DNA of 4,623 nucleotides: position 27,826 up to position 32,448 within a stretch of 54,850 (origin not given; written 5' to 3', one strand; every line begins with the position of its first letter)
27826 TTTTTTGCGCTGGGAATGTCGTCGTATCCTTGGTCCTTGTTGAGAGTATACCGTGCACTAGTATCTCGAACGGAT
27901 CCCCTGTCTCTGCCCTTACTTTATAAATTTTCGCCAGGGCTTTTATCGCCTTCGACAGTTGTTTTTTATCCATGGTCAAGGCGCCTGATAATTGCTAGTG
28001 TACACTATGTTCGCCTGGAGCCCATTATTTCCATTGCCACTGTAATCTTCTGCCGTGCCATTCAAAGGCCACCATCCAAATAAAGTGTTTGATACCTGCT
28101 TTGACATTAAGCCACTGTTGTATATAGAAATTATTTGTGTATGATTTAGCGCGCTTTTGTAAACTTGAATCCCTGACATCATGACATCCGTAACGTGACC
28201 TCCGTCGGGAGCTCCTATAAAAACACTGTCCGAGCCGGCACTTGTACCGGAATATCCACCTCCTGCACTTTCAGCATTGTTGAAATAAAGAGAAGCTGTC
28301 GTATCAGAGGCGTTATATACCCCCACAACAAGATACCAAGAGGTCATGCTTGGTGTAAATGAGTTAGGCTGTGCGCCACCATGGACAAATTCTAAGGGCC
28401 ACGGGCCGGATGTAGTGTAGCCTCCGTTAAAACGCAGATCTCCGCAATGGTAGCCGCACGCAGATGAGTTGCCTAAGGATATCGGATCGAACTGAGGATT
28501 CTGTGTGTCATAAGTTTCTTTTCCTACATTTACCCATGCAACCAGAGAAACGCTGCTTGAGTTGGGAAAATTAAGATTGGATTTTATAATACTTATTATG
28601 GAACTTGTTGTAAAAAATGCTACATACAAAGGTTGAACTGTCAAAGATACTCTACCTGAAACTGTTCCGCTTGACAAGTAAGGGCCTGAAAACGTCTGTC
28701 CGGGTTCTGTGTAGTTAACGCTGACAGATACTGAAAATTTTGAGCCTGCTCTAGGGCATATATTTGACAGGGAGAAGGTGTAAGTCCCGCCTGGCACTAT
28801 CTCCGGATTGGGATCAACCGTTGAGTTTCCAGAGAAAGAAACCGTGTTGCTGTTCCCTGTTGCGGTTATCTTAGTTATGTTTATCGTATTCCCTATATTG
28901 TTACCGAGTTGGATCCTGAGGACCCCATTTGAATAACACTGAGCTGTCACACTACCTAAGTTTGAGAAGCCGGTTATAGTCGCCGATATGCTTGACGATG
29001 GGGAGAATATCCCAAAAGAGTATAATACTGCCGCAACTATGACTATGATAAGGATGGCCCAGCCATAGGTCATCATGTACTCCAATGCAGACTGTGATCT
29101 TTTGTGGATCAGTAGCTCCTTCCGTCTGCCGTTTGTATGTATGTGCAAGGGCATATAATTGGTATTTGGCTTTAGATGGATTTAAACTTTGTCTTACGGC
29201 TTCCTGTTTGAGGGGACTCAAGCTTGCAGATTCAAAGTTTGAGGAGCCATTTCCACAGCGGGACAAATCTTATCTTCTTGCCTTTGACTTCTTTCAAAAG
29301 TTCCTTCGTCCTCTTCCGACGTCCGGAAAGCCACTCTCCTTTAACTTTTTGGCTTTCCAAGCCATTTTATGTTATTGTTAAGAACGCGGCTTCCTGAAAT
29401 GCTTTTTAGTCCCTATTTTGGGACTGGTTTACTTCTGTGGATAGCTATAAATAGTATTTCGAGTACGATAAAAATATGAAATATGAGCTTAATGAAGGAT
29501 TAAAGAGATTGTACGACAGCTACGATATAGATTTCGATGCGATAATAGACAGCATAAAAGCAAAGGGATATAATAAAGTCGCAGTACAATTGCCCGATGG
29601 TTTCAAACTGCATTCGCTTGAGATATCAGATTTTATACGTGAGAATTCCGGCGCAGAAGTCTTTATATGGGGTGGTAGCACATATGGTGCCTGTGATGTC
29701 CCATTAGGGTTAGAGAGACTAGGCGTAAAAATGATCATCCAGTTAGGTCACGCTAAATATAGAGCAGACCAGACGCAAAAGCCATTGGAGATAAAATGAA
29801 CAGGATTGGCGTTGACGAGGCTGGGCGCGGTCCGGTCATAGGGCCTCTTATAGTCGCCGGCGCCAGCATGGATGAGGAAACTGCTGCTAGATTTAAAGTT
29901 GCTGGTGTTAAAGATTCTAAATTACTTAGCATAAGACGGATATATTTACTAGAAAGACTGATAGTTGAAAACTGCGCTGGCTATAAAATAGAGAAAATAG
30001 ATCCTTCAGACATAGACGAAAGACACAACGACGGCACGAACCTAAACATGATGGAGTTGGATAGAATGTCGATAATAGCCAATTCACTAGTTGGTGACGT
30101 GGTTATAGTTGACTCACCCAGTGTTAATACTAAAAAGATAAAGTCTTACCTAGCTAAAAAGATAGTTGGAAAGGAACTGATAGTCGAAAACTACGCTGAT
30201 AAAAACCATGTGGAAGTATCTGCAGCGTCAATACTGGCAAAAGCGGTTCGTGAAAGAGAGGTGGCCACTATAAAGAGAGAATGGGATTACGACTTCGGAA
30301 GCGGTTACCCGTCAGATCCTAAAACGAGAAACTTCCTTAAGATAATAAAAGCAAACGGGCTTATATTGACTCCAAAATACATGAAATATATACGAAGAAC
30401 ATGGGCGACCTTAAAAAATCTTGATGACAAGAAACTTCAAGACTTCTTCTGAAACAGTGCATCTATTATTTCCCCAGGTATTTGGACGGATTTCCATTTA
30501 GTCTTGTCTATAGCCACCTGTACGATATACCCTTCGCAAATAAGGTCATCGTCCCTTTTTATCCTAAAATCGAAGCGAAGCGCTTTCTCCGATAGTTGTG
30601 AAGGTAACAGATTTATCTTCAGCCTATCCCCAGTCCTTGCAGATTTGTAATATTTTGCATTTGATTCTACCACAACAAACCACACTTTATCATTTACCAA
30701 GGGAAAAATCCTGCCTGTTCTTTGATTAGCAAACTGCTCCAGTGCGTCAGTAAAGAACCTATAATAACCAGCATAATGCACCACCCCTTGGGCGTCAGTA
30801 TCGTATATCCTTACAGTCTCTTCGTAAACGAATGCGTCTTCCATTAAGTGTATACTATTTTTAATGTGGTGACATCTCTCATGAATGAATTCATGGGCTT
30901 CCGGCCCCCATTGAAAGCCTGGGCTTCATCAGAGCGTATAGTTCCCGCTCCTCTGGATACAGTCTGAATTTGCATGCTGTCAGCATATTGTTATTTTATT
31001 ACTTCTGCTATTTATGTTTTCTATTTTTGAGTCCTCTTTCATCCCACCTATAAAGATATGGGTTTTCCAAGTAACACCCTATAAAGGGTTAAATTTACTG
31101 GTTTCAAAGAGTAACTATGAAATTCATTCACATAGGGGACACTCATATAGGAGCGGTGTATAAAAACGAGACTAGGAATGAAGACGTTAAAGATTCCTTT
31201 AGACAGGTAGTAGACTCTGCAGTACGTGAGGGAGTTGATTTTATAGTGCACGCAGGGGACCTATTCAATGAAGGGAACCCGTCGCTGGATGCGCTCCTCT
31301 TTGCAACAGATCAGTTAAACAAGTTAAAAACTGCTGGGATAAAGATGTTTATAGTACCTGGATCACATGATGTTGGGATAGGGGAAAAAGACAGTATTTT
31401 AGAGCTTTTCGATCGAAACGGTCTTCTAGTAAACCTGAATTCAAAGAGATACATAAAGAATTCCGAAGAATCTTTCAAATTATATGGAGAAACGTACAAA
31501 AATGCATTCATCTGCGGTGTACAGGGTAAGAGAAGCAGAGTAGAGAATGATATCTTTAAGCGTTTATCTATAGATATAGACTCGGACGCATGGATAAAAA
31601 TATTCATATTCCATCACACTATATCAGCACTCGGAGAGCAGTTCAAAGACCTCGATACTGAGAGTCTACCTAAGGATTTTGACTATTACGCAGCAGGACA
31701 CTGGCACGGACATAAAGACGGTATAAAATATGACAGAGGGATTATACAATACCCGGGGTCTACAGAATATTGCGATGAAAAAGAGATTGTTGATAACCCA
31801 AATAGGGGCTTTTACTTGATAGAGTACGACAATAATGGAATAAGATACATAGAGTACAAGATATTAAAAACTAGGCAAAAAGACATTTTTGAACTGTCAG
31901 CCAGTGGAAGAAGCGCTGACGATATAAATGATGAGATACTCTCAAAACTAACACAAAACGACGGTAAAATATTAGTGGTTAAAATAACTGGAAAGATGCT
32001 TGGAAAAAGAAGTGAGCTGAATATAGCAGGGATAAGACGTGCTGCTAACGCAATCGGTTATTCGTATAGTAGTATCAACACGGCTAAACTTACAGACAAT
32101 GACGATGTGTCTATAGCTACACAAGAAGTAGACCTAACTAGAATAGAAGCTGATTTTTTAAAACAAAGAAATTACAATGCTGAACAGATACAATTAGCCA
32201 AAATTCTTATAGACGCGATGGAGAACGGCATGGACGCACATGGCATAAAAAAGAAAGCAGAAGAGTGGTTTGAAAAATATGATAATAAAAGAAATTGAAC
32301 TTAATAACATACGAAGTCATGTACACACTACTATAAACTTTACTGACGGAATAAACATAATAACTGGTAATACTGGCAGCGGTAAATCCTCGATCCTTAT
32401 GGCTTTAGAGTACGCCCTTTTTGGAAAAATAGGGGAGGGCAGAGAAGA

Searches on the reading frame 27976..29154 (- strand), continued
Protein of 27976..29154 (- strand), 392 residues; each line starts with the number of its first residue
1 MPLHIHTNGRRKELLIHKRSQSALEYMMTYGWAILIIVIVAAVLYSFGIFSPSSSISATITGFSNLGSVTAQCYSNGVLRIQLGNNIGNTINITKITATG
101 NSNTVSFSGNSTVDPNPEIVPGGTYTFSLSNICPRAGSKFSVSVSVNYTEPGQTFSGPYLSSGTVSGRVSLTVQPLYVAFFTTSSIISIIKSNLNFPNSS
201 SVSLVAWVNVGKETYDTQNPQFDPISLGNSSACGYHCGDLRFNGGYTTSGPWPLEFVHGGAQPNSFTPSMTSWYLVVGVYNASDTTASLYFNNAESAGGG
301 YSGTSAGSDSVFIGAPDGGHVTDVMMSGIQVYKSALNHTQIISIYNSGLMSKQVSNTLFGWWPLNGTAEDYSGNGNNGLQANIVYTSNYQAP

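Call 80: fold_search(model_id=the predicted structure, library=pdb)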
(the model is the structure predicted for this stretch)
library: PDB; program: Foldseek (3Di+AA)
matches with E <= 10: 1396; with E <= 0.001: 136
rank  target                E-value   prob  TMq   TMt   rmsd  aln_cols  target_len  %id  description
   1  4dqa                  1.0e-11  1.00  0.43  0.48  17.1       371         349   16  Crystal structure of a putative carbohydrate binding protein (BACOVA_03559) from Bacteroides ovatus ATCC 8483 at 1.50 A  (released 2012-03-21)
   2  6v55_A                3.5e-07  1.00  0.36  0.20  14.5       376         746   11  Full extracellular region of zebrafish Gpr126/Adgrg6 (released 2020-01-15)
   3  9k6n_B                4.3e-07  1.00  0.40  0.69   4.4       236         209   16  Pentraxin Domain of PTX3 Tetramer (released 2025-10-22)
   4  1mz5                  4.7e-07  1.00  0.31  0.20  18.4       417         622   11  Trypanosoma rangeli sialidase (released 2002-10-16)
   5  9k6n_A                5.5e-07  1.00  0.38  0.67   4.6       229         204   16  Pentraxin Domain of PTX3 Tetramer (released 2025-10-22)
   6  1kit                  7.6e-07  1.00  0.32  0.19  13.8       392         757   10  VIBRIO CHOLERAE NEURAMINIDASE (released 1997-06-05)
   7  8s50_A                8.9e-07  1.00  0.39  0.62   4.0       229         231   15  Cryo-EM structure of the C terminal region of PTX3 with a section of coiled-coil (released 2025-01-22)
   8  9k6u_A                8.9e-07  1.00  0.38  0.67   4.2       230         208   16  Pentraxin Domain of PTX3 Octamer (released 2025-10-22)
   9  1w0o                  9.9e-07  1.00  0.34  0.20  13.5       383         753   10  Vibrio cholerae sialidase (released 2004-07-08)
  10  7zl1_A                1.4e-06  1.00  0.33  0.57   4.3       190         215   15  PTX3 Pentraxin Domain (released 2022-08-03)
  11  1lj7_A                2.2e-06  1.00  0.38  0.69   4.1       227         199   10  Crystal structure of calcium-depleted human C-reactive protein from perfectly twinned data (released 2002-06-05)
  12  8d8o_B                2.2e-06  1.00  0.36  0.14   6.4       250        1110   12  Cryo-EM structure of substrate unbound PAPP-A (released 2022-09-28)
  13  8b55                  2.3e-06  1.00  0.37  0.70   4.2       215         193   12  Human ADGRG4 PTX-like domain (released 2022-10-19)
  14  8pvq                  2.7e-06  1.00  0.39  0.70   4.2       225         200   15  Crystal Structure of Human PTX3 C-terminal domain (released 2024-07-24)
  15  1lj7_D                2.8e-06  1.00  0.38  0.69   4.1       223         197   10  Crystal structure of calcium-depleted human C-reactive protein from perfectly twinned data (released 2002-06-05)
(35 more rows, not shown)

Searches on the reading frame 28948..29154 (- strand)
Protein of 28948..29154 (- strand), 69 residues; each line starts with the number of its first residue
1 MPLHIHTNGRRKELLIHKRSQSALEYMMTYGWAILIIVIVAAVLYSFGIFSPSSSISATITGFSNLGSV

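Call 68: search_protein_families(library=ncbifam, proteins=[window:28948-29154:-], max_evalue=1)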
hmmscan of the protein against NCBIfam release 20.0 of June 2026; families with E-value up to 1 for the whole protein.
seq(69 aa): 2 families
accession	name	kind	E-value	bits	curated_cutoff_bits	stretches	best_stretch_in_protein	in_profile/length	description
NF040514.1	CAL67264_fam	equivalog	0.031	14.5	50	1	30-51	6-27/57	CAL67264 family membrane protein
NF040516.1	CapE_47_fam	domain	0.19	11.6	35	1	31-57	6-31/39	CapE family protein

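Call 69: search_protein_families(library=pfam, proteins=[window:28948-29154:-], max_evalue=10)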
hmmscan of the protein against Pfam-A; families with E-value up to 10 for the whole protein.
seq(69 aa): 0 families

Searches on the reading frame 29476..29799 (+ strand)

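Call 8: search_protein_families(library=pfam, proteins=[window:29476-29799:+], max_evalue=0.01)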
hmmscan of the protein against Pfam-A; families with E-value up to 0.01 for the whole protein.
window:29476-29799:+ (107 aa): 1 family
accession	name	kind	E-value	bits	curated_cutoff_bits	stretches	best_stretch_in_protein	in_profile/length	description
PF01866.22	Diphthamide_syn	-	5.2e-12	46.2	33.2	1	39-97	1-59/302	Putative diphthamide synthesis protein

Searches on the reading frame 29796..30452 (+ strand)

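Call 57: search_protein_families(library=pfam, proteins=[window:29796-30452:+], max_evalue=0.001)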
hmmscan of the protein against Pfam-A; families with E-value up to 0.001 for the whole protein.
window:29796-30452:+ (218 aa): 1 family
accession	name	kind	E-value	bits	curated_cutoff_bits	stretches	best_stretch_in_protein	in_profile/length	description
PF01351.25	RNase_HII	-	7.9e-39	134.1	25.8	1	4-204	1-197/199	Ribonuclease HII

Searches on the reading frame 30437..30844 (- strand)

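Call 57: search_protein_families(library=pfam, proteins=[window:30437-30844:-], max_evalue=0.001)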
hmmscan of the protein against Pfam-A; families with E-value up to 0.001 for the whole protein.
window:30437-30844:- (135 aa): 2 families
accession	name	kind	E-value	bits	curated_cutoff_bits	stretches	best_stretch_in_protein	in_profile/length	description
PF13279.12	4HBT_2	-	4.5e-12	46.9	25.5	1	11-130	1-122/122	Thioesterase-like superfamily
PF03061.28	4HBT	-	1.9e-07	31.8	20.6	1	19-103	1-78/79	Thioesterase superfamily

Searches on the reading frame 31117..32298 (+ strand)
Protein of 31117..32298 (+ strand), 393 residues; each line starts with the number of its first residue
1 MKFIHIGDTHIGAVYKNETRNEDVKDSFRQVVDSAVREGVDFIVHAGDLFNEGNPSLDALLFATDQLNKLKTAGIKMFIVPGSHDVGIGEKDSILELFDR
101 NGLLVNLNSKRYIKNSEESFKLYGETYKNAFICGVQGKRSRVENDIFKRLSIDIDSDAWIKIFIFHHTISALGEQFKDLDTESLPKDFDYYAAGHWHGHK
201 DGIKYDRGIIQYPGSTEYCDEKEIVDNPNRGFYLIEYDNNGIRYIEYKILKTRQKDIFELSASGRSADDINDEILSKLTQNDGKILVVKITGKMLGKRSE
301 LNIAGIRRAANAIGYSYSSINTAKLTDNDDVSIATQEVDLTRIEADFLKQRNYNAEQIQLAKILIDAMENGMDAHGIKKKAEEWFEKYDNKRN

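Call 57: search_protein_families(library=pfam, proteins=[window:31117-32298:+], max_evalue=0.001)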
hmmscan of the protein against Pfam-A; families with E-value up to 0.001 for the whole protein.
window:31117-32298:+ (393 aa): 2 families
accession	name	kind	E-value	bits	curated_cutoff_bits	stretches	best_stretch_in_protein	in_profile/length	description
PF00149.33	Metallophos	-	1.9e-17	64.8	21.5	1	1-198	1-190/191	Calcineurin-like phosphoesterase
PF12850.12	Metallophos_2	-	1.5e-07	32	27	1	1-219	1-138/154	Calcineurin-like phosphoesterase superfamily domain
